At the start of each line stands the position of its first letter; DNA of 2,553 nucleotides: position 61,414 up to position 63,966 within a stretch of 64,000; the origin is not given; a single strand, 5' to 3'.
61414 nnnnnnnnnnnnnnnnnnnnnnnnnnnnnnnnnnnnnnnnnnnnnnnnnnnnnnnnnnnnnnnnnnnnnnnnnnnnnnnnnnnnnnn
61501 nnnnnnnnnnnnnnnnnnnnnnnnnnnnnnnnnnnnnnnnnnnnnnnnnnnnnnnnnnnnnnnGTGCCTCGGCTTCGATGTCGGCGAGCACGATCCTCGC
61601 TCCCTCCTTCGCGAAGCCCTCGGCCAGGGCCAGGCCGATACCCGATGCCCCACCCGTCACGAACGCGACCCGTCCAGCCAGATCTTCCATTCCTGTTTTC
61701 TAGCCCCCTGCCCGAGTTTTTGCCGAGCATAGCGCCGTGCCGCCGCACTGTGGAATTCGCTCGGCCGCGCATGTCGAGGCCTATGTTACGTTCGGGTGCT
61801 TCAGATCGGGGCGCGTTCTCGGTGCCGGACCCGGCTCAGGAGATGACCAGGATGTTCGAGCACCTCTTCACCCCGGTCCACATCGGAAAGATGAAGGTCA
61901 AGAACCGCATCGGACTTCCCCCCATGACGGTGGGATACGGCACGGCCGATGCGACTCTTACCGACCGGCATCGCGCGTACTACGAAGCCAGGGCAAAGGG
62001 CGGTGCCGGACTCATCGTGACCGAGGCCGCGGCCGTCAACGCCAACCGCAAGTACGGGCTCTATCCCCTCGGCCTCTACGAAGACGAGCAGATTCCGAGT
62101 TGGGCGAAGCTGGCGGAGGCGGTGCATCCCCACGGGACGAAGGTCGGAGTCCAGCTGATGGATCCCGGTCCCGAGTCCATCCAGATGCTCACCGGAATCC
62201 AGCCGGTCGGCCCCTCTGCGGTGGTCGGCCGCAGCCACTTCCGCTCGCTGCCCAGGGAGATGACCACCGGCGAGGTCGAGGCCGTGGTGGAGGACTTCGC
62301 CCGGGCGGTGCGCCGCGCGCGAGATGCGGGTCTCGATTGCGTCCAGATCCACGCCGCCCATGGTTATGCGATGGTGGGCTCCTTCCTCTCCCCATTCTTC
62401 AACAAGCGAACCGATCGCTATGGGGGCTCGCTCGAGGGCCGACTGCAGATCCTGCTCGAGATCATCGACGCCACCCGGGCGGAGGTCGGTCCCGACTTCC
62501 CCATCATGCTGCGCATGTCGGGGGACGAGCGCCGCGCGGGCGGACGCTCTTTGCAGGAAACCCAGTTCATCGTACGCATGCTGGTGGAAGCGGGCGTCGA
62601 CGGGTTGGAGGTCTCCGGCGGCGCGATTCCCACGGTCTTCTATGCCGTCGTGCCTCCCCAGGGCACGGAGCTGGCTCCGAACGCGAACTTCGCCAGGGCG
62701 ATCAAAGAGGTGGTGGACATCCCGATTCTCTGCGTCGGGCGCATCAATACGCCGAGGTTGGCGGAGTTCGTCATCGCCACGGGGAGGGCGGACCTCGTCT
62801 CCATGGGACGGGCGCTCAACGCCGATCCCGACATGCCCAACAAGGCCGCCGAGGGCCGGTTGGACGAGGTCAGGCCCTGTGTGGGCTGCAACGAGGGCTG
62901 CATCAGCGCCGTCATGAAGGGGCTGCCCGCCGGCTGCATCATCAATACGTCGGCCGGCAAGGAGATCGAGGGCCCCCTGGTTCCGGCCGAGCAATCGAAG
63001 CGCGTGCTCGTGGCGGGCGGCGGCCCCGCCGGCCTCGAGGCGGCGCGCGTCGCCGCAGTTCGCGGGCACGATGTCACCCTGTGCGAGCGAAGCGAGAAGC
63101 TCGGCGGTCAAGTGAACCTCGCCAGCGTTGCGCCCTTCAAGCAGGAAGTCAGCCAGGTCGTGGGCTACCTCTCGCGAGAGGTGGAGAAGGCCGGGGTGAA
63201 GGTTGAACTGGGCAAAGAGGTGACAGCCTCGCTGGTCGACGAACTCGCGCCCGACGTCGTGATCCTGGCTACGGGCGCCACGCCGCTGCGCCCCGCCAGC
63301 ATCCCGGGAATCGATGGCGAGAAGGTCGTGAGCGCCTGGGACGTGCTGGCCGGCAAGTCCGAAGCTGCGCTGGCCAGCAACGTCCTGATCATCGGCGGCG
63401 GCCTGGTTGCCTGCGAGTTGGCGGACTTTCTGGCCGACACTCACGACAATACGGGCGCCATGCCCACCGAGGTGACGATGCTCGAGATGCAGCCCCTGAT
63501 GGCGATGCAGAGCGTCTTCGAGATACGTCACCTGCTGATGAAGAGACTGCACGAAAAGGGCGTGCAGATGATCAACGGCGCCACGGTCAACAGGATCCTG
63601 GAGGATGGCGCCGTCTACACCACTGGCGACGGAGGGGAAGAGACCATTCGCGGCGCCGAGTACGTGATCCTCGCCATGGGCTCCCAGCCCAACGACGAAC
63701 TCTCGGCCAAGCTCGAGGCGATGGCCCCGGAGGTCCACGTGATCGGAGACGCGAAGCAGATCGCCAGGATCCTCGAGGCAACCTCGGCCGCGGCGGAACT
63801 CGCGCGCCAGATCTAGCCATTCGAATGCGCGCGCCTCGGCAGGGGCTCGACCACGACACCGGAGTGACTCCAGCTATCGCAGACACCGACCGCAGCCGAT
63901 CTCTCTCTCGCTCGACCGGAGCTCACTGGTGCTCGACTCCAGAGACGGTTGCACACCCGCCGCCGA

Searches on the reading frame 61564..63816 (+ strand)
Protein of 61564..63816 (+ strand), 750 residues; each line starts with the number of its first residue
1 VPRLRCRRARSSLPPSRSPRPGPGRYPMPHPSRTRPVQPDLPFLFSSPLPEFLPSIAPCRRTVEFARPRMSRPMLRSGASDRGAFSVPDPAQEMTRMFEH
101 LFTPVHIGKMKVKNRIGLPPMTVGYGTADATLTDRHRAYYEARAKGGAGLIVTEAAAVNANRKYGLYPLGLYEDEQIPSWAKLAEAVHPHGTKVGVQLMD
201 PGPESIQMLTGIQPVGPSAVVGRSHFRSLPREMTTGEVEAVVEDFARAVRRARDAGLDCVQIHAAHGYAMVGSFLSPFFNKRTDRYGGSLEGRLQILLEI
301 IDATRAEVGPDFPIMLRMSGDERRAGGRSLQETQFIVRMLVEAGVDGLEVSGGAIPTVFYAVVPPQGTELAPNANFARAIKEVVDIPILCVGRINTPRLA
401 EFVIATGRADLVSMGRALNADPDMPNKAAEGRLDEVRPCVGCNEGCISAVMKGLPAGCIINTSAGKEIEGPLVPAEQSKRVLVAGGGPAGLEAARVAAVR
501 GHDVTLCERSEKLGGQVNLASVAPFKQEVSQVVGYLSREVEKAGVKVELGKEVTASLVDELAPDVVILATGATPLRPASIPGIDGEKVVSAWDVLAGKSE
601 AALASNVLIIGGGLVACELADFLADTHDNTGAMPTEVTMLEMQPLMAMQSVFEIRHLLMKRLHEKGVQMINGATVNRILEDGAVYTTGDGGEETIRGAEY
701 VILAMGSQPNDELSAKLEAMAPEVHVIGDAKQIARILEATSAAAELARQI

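Call 59: find_encoding_contigs(protein=window:61564-63816:+, flank=10000, max_places=3)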
Protein window:61564-63816:+ (750 aa): no gene with exactly this product is on record in the collection.

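Call 61: find_encoding_contigs(protein=window:61852-63816:+, flank=10000, max_places=3)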
Protein window:61852-63816:+ (654 aa): 24 contigs read that carry it; 1 place shown.
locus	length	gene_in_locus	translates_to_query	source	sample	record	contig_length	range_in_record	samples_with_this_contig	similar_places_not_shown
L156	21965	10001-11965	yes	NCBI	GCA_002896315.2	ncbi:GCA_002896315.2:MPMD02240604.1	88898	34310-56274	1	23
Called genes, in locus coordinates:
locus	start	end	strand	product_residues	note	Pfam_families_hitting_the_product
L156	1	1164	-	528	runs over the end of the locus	PF02470:MlaD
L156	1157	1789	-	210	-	PF04403:PqiA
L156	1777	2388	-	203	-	PF04403:PqiA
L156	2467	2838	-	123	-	-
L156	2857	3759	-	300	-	PF00487:FA_desaturase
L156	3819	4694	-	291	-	PF07848:PaaX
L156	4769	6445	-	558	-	PF00890:FAD_binding_2 (faint), PF01266:DAO, PF13450:NAD_binding_8, PF01593:Amino_oxidase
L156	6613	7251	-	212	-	PF18089:DAPG_hydrolase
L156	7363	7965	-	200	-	PF01323:DSBA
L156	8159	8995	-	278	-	PF03935:SKN1_KRE6_Sbg1 (weak), PF00722:Glyco_hydro_16, PF26113:GH16_XgeA (faint)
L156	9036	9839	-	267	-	PF00106:adh_short, PF08659:KR, PF13561:adh_short_C2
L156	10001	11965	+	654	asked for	PF00724:Oxidored_FMN, PF13434:Lys_Orn_oxgnase (faint), PF01262:AlaDh_PNT_C (faint), PF00070:Pyr_redox (weak), PF01266:DAO (faint), PF07992:Pyr_redox_2, PF12831:FAD_oxidored, PF00070:Pyr_redox, +3 more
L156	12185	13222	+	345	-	PF00296:Bac_luciferase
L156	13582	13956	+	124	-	PF12680:SnoaL_2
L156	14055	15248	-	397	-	PF04909:Amidohydro_2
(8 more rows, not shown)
